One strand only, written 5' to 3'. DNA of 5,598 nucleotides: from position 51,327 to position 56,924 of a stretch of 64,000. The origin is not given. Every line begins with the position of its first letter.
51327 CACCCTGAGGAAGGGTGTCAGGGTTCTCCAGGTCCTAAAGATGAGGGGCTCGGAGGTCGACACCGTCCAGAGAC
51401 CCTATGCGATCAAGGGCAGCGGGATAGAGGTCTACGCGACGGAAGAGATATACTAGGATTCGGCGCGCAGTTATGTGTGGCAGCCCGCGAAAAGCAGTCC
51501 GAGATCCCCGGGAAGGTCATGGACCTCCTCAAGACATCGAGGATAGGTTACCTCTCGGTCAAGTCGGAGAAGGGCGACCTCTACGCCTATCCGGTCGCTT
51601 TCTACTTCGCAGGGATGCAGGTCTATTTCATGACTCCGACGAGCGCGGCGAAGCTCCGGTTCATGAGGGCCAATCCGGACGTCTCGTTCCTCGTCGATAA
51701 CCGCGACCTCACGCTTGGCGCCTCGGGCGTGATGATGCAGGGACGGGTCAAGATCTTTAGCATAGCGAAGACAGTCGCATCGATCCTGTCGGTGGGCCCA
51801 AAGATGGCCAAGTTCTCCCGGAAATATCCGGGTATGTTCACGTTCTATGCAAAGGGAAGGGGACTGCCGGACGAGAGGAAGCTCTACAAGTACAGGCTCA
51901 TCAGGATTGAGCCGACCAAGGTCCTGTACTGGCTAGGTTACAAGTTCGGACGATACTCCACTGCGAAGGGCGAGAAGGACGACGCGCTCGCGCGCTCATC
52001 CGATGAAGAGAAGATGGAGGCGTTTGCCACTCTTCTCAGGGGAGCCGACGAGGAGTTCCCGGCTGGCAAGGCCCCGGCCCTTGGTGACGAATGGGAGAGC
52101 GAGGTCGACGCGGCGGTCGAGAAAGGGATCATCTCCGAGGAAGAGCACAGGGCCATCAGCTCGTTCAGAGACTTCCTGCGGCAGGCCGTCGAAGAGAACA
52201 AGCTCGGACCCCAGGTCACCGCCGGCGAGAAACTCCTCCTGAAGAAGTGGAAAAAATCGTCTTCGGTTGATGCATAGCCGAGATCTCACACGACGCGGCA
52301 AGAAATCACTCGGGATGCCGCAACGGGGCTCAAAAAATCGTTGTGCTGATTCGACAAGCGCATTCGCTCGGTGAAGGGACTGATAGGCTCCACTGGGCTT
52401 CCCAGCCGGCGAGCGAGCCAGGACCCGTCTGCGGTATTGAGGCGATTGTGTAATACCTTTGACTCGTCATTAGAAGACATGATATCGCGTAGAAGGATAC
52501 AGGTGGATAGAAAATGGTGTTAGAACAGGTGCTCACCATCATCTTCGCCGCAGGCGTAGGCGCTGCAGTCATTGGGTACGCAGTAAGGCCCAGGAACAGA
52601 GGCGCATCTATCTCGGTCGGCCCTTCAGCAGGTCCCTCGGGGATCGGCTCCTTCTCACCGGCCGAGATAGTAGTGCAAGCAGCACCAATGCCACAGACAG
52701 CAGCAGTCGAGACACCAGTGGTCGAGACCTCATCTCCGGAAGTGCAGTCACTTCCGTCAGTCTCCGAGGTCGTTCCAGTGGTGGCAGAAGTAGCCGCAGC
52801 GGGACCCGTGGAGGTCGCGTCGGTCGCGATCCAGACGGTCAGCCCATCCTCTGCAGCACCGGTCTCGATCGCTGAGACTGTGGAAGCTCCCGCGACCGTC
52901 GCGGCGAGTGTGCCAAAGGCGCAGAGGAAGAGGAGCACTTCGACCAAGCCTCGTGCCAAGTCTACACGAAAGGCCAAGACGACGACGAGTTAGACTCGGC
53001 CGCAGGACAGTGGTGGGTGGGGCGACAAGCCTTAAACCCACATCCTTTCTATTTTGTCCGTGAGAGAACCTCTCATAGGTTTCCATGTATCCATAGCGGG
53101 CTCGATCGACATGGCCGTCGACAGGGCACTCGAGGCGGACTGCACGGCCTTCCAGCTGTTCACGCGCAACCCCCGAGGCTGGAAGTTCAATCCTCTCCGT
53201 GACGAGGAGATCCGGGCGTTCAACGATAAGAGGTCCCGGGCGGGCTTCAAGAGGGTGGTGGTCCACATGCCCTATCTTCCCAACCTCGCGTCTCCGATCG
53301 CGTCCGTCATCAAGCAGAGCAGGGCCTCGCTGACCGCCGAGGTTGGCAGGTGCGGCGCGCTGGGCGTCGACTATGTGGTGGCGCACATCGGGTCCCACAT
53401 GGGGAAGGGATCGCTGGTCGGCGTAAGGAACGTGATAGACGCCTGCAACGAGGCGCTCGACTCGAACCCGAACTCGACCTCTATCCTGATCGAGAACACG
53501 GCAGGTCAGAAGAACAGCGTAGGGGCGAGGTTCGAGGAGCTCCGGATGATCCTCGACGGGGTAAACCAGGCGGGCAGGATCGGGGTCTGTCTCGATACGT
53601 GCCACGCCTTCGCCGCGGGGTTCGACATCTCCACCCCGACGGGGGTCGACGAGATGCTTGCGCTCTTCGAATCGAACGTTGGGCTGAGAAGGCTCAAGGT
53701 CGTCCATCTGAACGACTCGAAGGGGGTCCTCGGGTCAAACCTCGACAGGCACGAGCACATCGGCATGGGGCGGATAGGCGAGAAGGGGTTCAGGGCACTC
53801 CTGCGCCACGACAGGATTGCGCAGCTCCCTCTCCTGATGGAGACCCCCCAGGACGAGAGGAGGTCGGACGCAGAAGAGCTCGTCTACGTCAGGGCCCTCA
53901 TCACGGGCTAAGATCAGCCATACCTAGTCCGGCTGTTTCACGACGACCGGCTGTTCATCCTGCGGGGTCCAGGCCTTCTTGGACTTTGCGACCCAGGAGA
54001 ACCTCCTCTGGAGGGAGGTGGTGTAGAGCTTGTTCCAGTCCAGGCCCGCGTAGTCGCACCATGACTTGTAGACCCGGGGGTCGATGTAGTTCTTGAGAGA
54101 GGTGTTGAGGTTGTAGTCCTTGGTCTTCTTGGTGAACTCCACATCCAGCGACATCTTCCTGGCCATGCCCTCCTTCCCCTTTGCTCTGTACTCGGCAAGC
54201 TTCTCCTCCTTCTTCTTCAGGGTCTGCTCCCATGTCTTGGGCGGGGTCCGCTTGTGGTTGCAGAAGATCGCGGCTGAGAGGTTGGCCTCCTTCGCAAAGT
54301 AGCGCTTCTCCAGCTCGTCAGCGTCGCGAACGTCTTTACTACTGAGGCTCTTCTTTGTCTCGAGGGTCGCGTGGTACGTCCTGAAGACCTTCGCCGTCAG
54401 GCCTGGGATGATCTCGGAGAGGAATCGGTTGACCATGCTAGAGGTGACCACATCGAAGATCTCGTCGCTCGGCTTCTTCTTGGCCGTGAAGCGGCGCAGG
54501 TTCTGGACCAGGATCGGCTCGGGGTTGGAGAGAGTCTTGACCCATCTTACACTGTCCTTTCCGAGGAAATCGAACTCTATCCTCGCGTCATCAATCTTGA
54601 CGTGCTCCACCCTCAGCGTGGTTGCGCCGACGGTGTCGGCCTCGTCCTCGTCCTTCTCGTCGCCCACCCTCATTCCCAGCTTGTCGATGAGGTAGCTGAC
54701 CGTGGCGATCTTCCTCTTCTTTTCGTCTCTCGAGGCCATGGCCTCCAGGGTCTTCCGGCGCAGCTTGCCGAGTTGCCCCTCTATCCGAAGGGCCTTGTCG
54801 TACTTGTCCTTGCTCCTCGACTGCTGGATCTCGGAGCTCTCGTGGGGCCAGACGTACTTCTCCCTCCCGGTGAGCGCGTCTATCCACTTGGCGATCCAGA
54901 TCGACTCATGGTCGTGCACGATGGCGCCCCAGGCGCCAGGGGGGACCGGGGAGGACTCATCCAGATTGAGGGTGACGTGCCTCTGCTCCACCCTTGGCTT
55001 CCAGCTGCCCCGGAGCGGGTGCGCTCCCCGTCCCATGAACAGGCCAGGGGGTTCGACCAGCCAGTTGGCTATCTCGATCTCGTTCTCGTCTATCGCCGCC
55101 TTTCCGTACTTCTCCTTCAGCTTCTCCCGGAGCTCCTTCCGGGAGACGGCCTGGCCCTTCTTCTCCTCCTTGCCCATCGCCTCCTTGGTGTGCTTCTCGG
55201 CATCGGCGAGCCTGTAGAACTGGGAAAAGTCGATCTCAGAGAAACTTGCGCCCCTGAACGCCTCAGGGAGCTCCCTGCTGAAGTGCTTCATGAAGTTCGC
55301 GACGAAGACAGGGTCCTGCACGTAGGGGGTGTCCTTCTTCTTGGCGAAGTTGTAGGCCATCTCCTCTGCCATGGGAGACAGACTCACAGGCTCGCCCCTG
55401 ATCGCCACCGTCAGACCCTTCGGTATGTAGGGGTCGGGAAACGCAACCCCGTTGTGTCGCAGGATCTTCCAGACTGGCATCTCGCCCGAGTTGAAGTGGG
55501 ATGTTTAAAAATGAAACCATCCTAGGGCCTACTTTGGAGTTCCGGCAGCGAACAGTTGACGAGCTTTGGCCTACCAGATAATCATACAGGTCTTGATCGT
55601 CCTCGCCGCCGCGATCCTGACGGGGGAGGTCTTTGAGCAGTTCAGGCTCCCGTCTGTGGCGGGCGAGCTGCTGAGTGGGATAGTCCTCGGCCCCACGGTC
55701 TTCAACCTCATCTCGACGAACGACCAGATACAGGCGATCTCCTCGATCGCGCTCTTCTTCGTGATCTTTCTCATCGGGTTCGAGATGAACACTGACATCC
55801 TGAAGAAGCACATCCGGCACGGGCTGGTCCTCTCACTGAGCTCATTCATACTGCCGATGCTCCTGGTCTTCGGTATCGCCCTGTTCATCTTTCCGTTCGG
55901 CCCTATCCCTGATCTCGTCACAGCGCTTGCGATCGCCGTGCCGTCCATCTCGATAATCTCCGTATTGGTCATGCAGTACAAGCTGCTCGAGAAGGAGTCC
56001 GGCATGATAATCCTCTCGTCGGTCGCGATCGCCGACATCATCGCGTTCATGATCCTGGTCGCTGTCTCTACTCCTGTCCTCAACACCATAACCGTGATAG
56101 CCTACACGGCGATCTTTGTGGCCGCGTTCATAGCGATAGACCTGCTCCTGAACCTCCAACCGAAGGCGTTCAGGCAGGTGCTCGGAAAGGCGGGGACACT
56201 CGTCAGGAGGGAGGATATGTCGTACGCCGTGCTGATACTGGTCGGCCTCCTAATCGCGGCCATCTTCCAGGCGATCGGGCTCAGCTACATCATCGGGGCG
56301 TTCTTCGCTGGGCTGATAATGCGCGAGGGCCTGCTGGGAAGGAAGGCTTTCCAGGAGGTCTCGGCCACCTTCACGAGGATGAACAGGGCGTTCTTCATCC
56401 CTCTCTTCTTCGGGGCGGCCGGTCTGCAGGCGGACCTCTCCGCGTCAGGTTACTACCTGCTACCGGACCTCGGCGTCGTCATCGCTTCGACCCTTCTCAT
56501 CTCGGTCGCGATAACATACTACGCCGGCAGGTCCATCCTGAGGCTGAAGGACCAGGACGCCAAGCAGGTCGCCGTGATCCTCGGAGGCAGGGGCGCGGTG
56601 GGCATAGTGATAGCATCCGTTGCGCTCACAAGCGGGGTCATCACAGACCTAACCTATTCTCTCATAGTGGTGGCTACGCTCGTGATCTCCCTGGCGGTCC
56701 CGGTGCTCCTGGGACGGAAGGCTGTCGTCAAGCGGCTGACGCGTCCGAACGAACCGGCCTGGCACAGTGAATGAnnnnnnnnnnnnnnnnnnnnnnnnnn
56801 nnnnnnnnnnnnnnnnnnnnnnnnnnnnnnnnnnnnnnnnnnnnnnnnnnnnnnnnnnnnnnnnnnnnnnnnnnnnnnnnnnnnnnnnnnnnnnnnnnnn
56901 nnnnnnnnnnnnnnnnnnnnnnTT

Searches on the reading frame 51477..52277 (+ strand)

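Call 7: search_protein_families(library=pfam, proteins=[window:51477-52277:+], max_evalue=0.01)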
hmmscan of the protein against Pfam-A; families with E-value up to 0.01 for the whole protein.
window:51477-52277:+ (266 aa): 3 families
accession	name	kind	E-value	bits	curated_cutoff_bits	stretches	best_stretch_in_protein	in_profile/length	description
PF01243.27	PNPOx_N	-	3.2e-08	34.4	28.1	1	12-152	3-119/120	Pyridoxamine 5'-phosphate oxidase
PF12900.13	Pyridox_ox_2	-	1.4e-07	32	27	1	14-94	5-90/140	Pyridoxamine 5'-phosphate oxidase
PF16242.11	Pyrid_ox_like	-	0.0035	17.3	28.8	1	13-76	5-70/149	Pyridoxamine 5'-phosphate oxidase like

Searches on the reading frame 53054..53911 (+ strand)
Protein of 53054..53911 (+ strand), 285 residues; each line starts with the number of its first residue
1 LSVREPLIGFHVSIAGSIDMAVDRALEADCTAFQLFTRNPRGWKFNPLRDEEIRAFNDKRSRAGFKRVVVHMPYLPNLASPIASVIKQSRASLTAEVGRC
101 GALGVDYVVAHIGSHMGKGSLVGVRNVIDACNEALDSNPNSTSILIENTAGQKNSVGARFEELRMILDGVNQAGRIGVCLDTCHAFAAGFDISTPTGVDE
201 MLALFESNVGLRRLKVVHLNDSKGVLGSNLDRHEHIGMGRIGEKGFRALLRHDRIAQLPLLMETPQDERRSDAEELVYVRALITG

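Call 7: search_protein_families(library=pfam, proteins=[window:53054-53911:+], max_evalue=0.01)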
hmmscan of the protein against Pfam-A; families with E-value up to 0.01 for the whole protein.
window:53054-53911:+ (285 aa): 1 family
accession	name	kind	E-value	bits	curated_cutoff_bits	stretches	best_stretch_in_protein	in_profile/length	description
PF01261.30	AP_endonuc_2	-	5.5e-47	161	31.1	1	22-272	1-234/249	Xylose isomerase-like TIM barrel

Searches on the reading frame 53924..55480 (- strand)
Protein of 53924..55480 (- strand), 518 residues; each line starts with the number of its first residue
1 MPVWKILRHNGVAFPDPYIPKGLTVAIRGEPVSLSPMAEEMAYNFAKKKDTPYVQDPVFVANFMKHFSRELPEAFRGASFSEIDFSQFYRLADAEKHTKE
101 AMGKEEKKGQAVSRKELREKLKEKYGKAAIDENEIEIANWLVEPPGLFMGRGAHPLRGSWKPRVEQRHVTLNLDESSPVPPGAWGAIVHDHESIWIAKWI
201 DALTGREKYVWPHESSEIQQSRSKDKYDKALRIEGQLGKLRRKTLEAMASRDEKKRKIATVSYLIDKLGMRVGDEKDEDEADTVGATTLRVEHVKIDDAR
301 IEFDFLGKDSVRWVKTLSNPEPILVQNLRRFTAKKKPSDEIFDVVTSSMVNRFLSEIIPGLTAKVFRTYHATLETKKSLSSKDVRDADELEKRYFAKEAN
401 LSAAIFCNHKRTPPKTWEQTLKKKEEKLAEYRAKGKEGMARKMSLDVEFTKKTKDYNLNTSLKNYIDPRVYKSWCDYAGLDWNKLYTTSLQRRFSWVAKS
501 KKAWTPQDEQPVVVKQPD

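Call 7: search_protein_families(library=pfam, proteins=[window:53924-55480:-], max_evalue=0.01)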
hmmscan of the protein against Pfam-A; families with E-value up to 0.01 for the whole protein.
window:53924-55480:- (518 aa): 3 families
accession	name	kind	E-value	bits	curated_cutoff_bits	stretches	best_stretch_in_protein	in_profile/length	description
PF01028.25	Topoisom_I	-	8.2e-69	231.9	23.7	1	215-436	1-222/228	Eukaryotic DNA topoisomerase I, catalytic core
PF02919.20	Topoisom_I_N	-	3.7e-60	203.5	25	1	4-211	3-212/213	Eukaryotic DNA topoisomerase I, DNA binding fragment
PF14370.11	Topo_C_assoc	-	3.9e-18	65.5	25.1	1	441-504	5-68/70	C-terminal topoisomerase domain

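Call 56: find_encoding_contigs(protein=window:53924-55480:-, flank=10000, max_places=8)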
Protein window:53924-55480:- (518 aa): no gene with exactly this product is on record in the collection.

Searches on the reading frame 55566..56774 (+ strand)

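Call 7: search_protein_families(library=pfam, proteins=[window:55566-56774:+], max_evalue=0.01)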
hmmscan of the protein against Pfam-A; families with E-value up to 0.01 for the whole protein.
window:55566-56774:+ (402 aa): 1 family
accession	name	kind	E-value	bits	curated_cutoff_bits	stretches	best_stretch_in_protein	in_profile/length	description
PF00999.27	Na_H_Exchanger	-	4.9e-35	121.5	26.2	1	15-380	4-372/375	Sodium/hydrogen exchanger, transmembrane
